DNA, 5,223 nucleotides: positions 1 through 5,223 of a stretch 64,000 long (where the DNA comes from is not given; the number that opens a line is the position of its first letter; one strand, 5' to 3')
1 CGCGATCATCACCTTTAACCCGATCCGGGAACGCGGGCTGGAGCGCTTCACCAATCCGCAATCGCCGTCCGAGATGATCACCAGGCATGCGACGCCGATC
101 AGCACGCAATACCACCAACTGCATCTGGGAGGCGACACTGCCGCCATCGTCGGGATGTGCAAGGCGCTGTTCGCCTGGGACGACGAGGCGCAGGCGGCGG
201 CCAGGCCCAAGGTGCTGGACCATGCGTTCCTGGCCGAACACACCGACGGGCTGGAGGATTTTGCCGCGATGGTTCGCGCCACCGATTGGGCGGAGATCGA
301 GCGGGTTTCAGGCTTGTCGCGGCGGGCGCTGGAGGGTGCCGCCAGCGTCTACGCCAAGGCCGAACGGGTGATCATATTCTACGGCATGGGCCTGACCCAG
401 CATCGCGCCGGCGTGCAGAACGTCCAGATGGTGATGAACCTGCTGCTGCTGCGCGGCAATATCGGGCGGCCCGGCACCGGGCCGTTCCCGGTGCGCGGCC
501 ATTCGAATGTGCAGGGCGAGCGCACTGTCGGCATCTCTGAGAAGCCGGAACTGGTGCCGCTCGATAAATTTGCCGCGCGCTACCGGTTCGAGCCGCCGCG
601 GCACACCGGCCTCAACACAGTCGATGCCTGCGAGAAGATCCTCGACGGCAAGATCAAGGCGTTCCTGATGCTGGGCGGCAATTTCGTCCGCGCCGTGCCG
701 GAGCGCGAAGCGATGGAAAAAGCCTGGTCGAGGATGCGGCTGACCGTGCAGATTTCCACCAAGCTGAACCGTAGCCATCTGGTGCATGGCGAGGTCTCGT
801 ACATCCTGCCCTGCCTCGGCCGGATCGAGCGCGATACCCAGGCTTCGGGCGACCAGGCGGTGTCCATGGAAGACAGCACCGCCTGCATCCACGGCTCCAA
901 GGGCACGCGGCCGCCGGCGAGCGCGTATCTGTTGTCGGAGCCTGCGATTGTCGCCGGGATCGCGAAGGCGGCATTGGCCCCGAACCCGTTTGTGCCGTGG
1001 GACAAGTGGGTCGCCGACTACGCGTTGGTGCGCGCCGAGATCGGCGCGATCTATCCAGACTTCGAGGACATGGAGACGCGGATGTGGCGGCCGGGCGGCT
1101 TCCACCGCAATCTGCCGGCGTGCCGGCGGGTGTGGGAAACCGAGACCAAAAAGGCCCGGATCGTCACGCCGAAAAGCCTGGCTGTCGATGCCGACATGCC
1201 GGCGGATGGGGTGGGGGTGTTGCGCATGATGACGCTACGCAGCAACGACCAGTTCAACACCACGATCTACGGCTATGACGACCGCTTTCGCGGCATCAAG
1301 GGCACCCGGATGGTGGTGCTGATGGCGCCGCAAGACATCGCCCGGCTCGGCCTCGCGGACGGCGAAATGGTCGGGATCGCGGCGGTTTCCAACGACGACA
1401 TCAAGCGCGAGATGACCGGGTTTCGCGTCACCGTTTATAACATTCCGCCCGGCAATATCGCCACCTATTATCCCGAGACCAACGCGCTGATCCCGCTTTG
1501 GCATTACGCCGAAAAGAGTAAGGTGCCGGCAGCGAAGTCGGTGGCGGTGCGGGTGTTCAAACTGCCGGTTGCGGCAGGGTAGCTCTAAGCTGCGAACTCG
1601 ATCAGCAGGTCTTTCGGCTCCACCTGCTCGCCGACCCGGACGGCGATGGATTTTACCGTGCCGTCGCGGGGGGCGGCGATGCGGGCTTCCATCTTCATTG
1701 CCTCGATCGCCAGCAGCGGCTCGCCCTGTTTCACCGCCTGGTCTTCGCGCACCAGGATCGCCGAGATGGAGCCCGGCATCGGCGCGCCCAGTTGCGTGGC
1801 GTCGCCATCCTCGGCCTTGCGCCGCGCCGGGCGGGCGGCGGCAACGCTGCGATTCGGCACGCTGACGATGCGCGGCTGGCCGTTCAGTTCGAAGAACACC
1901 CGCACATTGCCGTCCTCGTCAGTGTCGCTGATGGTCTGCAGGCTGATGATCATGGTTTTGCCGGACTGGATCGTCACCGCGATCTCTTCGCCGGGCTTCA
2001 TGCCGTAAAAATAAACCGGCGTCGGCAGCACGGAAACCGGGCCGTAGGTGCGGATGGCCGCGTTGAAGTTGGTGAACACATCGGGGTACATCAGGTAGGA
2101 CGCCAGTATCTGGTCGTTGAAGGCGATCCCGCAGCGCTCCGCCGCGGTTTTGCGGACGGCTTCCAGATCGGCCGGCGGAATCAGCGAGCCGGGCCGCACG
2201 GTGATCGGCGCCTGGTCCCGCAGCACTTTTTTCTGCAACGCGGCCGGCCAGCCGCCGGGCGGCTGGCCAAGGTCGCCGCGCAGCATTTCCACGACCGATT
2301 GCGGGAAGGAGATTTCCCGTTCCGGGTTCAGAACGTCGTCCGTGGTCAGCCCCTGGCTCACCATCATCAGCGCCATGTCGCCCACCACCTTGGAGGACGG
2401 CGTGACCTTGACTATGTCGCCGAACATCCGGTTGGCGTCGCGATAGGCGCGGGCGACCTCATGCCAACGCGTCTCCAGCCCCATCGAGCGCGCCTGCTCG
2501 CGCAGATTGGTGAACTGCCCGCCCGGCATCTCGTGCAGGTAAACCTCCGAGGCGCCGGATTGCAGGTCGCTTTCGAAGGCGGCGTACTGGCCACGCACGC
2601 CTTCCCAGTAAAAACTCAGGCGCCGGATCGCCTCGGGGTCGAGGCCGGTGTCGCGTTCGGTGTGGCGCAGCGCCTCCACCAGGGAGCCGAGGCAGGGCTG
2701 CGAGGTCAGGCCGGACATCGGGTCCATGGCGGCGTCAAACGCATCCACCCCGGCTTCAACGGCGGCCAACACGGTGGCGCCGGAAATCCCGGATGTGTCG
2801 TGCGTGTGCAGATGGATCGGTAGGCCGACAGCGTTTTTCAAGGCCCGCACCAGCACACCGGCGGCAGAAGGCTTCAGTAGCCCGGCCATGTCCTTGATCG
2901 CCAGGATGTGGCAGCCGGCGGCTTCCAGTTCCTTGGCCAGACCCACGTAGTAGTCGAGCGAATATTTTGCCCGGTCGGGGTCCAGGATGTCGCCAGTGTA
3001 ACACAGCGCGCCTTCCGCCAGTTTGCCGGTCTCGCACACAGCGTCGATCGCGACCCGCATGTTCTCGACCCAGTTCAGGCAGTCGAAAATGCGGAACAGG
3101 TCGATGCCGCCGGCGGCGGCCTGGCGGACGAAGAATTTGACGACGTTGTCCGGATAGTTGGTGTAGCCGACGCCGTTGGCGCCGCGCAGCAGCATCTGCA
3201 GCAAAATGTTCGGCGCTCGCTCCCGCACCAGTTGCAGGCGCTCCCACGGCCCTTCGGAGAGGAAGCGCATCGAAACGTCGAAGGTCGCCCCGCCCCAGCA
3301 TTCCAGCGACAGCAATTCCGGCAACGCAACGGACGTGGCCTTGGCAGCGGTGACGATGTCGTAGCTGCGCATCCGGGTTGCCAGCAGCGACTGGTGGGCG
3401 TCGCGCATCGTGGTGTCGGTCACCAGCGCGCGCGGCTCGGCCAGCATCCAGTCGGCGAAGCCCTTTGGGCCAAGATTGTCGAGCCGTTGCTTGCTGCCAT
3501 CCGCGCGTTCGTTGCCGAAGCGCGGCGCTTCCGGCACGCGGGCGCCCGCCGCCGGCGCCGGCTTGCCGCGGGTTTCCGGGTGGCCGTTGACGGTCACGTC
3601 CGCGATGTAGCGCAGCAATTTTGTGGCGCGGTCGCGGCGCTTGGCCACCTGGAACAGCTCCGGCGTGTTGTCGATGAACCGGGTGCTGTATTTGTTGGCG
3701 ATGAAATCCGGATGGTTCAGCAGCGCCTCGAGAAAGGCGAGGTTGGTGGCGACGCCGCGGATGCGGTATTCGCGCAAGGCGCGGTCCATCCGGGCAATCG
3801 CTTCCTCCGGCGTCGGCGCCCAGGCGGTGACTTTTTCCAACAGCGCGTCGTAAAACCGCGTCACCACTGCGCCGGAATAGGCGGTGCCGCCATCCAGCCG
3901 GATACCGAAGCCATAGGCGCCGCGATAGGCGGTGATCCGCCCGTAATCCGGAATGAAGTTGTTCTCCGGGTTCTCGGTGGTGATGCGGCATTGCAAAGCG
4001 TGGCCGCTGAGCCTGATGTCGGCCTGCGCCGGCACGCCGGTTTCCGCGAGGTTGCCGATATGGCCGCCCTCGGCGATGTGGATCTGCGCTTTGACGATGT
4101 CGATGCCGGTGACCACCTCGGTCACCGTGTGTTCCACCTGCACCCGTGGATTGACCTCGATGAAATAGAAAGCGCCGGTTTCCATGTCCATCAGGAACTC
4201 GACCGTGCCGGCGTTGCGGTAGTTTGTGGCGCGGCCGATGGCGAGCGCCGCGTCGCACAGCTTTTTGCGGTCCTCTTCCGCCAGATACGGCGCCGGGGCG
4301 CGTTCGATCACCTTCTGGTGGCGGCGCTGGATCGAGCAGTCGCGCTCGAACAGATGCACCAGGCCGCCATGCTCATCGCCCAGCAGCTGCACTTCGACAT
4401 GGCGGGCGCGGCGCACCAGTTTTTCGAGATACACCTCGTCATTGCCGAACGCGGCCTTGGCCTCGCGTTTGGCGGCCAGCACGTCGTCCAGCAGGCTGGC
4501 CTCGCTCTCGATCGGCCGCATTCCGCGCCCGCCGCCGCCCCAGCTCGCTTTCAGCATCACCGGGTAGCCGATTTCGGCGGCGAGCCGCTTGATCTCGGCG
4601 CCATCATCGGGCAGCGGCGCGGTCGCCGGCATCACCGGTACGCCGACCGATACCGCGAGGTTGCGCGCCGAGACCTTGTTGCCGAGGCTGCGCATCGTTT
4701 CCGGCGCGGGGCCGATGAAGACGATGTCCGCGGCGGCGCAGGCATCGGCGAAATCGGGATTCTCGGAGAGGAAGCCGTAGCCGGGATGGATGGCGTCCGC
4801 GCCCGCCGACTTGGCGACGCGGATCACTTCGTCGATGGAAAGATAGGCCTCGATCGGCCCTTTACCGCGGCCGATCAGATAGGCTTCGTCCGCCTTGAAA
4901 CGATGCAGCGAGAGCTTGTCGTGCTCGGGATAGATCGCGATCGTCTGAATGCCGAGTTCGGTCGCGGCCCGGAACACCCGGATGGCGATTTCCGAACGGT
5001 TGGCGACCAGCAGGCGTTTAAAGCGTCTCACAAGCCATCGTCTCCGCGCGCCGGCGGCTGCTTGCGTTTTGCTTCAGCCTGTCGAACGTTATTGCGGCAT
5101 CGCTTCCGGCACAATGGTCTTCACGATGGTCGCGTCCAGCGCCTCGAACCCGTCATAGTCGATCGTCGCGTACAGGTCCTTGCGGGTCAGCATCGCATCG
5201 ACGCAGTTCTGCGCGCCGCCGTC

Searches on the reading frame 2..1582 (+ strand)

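Call 6: search_protein_families(library=pfam, proteins=[window:2-1582:+])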
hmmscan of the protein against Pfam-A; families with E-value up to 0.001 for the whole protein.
window:2-1582:+ (526 aa): 2 families
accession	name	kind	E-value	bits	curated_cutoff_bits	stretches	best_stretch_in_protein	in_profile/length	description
PF00384.28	Molybdopterin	-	2.9e-10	40.1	24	1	107-250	182-291/353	Molybdopterin oxidoreductase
PF01568.27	Molydop_binding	-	5.7e-08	33.2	26.8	1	407-514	1-109/110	Molydopterin dinucleotide binding domain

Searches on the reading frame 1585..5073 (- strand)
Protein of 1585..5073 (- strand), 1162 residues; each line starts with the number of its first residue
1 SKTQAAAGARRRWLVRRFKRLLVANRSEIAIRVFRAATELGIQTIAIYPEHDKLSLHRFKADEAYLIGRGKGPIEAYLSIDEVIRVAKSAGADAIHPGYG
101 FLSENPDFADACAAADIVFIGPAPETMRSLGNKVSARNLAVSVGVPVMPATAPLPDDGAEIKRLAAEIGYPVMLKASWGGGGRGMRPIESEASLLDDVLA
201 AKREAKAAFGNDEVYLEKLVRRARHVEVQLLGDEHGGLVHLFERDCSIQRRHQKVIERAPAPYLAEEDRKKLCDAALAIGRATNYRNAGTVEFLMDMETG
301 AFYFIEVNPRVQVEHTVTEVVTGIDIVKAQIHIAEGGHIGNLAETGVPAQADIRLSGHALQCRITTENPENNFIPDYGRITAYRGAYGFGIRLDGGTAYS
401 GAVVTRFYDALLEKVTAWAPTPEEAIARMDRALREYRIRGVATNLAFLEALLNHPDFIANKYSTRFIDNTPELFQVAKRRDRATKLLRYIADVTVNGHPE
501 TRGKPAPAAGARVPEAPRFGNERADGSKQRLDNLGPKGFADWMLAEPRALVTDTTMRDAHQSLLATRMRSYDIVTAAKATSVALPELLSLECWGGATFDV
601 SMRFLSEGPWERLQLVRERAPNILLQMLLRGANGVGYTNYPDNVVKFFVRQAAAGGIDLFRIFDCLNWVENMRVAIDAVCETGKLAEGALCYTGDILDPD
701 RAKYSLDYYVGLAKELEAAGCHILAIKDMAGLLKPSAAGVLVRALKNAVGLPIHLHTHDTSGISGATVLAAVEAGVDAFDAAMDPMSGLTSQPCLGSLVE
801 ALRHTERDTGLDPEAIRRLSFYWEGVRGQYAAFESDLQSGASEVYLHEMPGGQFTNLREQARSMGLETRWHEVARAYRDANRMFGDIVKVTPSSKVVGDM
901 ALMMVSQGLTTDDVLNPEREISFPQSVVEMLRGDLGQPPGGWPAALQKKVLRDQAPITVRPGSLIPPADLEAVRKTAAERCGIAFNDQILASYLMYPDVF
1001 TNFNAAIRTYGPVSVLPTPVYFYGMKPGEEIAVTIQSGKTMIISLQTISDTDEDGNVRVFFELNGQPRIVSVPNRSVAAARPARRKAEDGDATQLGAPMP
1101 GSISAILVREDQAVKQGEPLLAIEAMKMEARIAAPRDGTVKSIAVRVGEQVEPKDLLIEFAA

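Call 6: search_protein_families(library=pfam, proteins=[window:1585-5073:-])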
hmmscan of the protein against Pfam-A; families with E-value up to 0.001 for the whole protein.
window:1585-5073:- (1162 aa): 10 families
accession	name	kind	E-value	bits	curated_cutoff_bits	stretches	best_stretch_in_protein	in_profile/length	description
PF02436.23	PYC_OADA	-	9.4e-77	257.7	27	1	844-1043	1-200/201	Conserved carboxylase domain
PF02786.22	CPSase_L_D2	-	9.4e-68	228.3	19.8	1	133-338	2-207/211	Carbamoyl-phosphate synthase L chain, ATP binding domain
PF00289.28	Biotin_carb_N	-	1e-41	142.3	25.5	1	18-127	2-110/110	Biotin carboxylase, N-terminal domain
PF02785.25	Biotin_carb_C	-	6.6e-33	113.5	32.4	1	361-468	1-107/108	Biotin carboxylase C-terminal domain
PF00364.28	Biotin_lipoyl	-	9.8e-16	57.8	22.1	1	1094-1159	2-72/73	Biotin-requiring enzyme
PF00682.25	HMGL-like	-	1.6e-13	51.1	29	1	703-819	138-256/260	HMGL-like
PF13533.13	Biotin_lipoyl_2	-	1.3e-07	31.8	29.8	1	1097-1124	5-32/32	Biotin-lipoyl like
PF07478.18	Dala_Dala_lig_C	-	1.1e-05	25.5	24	1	161-309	28-174/204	D-ala D-ala ligase C-terminus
PF02222.28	ATP-grasp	-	3.1e-05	24.1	27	1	157-311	18-163/179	ATP-grasp domain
PF13437.12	HlyD_3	-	6.4e-05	24.1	22.2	0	1132-1159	2-29/106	HlyD family secretion protein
